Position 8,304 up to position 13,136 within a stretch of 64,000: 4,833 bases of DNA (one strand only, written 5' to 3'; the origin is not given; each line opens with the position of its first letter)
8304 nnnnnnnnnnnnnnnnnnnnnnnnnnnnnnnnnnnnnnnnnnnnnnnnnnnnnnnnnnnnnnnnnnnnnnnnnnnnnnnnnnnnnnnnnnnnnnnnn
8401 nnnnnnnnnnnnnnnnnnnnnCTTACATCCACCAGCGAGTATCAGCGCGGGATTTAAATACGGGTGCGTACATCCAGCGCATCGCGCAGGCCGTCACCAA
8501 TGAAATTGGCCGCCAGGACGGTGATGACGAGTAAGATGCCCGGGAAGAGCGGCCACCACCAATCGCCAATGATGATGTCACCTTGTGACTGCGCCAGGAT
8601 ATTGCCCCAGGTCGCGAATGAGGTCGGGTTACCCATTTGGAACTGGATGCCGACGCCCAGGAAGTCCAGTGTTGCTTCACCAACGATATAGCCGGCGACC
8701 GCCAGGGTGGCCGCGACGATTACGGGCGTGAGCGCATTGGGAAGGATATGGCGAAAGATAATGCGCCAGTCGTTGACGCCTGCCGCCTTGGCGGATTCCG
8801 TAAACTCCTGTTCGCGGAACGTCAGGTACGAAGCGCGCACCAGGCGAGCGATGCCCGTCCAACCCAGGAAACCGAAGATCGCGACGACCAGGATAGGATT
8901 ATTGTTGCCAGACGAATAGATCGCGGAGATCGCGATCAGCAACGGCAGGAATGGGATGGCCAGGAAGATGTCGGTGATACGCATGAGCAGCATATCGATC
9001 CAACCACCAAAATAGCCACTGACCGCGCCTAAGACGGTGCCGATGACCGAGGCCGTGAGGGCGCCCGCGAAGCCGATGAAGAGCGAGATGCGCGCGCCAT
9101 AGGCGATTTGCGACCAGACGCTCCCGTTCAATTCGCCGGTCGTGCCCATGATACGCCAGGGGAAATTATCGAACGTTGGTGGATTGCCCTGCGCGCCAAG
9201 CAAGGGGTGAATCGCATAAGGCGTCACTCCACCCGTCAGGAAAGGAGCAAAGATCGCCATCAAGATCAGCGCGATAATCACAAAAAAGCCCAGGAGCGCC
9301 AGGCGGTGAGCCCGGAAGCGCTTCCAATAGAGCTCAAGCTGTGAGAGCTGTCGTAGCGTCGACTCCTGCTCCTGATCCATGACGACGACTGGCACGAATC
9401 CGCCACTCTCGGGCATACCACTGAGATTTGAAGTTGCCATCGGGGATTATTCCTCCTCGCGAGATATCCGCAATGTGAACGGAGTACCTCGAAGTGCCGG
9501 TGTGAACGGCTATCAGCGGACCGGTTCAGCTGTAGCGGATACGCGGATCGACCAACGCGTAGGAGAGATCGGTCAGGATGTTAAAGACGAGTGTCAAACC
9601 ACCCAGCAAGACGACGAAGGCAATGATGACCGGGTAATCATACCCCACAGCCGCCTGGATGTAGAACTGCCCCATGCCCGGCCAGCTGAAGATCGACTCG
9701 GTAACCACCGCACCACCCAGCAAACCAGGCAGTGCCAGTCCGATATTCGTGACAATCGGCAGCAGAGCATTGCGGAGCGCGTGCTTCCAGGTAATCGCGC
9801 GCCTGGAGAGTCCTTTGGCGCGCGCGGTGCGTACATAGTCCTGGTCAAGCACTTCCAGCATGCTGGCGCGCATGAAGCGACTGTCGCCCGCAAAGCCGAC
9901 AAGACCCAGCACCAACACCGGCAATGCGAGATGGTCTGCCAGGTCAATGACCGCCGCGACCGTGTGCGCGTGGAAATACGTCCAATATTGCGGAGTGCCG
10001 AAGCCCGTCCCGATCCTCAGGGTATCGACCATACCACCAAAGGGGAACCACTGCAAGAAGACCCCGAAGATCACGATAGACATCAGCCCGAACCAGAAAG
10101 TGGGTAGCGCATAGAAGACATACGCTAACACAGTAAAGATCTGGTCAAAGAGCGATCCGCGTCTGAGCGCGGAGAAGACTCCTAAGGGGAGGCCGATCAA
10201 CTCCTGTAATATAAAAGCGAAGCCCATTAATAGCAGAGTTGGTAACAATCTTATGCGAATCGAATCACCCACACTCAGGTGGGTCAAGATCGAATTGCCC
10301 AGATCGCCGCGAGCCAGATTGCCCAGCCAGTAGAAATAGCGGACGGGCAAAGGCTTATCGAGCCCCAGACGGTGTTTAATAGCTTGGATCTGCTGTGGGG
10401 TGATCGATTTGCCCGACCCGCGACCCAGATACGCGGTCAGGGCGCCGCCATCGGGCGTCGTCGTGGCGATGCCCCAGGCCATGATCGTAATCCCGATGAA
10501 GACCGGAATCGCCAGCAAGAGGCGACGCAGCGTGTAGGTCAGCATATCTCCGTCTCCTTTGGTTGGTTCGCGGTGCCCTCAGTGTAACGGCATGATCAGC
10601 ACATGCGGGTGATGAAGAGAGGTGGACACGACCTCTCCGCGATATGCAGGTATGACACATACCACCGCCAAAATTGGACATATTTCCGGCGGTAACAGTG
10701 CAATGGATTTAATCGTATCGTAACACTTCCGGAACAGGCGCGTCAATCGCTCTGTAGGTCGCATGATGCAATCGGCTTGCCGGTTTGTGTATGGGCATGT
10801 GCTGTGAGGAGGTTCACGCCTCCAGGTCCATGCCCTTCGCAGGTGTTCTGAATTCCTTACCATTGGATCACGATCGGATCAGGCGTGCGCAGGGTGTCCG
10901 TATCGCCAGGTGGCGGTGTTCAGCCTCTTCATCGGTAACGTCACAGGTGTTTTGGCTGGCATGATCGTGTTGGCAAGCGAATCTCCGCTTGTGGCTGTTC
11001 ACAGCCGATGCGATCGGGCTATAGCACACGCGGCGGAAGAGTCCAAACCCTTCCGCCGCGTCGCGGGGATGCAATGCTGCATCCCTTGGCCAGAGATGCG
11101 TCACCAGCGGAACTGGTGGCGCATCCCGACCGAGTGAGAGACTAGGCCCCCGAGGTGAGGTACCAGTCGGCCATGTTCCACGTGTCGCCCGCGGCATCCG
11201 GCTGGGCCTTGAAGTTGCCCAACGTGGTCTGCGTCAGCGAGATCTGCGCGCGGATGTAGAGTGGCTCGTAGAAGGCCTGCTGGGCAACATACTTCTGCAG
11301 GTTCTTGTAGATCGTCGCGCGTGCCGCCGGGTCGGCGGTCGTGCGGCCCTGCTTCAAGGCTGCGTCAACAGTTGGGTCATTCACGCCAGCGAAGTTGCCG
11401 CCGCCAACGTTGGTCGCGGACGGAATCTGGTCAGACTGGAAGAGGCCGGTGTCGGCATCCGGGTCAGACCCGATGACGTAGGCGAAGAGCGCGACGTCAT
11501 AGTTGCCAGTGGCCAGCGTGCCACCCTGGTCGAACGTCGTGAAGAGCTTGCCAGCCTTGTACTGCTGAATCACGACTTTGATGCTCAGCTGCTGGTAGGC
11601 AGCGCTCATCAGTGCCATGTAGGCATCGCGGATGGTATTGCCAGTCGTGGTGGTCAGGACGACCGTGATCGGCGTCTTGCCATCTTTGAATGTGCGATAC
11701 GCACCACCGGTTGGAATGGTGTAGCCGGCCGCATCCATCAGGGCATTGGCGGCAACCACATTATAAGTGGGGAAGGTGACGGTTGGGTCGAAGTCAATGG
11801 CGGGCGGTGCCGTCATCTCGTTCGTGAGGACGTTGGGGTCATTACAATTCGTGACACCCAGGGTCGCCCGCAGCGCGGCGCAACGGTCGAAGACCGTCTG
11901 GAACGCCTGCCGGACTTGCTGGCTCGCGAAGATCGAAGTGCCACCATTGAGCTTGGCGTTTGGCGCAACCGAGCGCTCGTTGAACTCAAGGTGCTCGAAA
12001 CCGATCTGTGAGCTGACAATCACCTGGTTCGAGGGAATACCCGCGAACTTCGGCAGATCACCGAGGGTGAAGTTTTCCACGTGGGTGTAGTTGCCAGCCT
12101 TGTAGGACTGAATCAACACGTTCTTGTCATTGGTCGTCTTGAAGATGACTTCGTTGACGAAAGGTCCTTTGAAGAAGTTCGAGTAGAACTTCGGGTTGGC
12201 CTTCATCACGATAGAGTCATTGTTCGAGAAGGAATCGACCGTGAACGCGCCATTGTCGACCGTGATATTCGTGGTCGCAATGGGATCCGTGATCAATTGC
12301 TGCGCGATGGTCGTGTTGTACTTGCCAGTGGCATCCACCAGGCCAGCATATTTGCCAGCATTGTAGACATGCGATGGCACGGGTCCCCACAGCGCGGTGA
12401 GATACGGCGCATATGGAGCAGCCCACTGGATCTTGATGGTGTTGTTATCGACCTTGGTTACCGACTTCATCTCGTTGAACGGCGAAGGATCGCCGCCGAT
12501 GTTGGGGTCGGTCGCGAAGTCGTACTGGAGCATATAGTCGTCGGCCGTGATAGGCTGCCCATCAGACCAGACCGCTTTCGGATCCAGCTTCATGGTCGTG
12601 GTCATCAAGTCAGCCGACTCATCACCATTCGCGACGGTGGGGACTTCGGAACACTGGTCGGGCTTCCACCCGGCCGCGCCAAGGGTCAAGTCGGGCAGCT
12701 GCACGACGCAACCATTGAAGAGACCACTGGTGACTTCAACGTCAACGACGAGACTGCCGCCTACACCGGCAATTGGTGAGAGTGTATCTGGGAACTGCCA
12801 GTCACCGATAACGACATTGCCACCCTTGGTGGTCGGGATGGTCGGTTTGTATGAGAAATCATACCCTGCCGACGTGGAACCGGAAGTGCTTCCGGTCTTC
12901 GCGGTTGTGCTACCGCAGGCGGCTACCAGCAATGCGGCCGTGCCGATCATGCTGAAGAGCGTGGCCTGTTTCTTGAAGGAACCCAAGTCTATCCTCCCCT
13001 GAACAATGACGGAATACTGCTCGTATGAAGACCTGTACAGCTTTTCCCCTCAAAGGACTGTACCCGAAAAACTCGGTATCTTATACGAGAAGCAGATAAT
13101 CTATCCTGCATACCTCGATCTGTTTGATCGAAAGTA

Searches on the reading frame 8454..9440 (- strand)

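Call 75: search_protein_families(library=pfam, proteins=[window:8454-9440:-], max_evalue=0.0001)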
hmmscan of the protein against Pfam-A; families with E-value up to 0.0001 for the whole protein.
window:8454-9440:- (328 aa): 2 families
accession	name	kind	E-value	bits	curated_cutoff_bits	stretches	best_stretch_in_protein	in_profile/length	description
PF00528.27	BPD_transp_1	-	2.5e-30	106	26.4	1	134-327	1-183/184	Binding-protein-dependent transport system inner membrane component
PF12911.12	OppC_N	-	7.7e-13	48.5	23.9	1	33-76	1-40/53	N-terminal TM domain of oligopeptide transport permease C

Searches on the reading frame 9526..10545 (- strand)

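Call 75: search_protein_families(library=pfam, proteins=[window:9526-10545:-], max_evalue=0.0001)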
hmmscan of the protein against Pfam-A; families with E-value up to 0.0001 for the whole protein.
window:9526-10545:- (339 aa): 2 families
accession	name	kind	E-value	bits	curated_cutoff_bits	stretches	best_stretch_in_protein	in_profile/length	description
PF00528.27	BPD_transp_1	-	1.2e-47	162.4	26.4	1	118-337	1-183/184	Binding-protein-dependent transport system inner membrane component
PF19300.4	BPD_transp_1_N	-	2.7e-09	37.6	23.8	1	1-80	1-75/114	Binding-prot-dependent transport system membrane comp, N-term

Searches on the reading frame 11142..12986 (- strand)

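Call 75: search_protein_families(library=pfam, proteins=[window:11142-12986:-], max_evalue=0.0001)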
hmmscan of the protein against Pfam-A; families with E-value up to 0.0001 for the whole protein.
window:11142-12986:- (614 aa): 1 family
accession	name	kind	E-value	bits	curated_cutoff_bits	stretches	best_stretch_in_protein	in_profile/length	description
PF00496.27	SBP_bac_5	-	4.1e-44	151.6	32.4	1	116-515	4-357/368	Bacterial extracellular solute-binding proteins, family 5 Middle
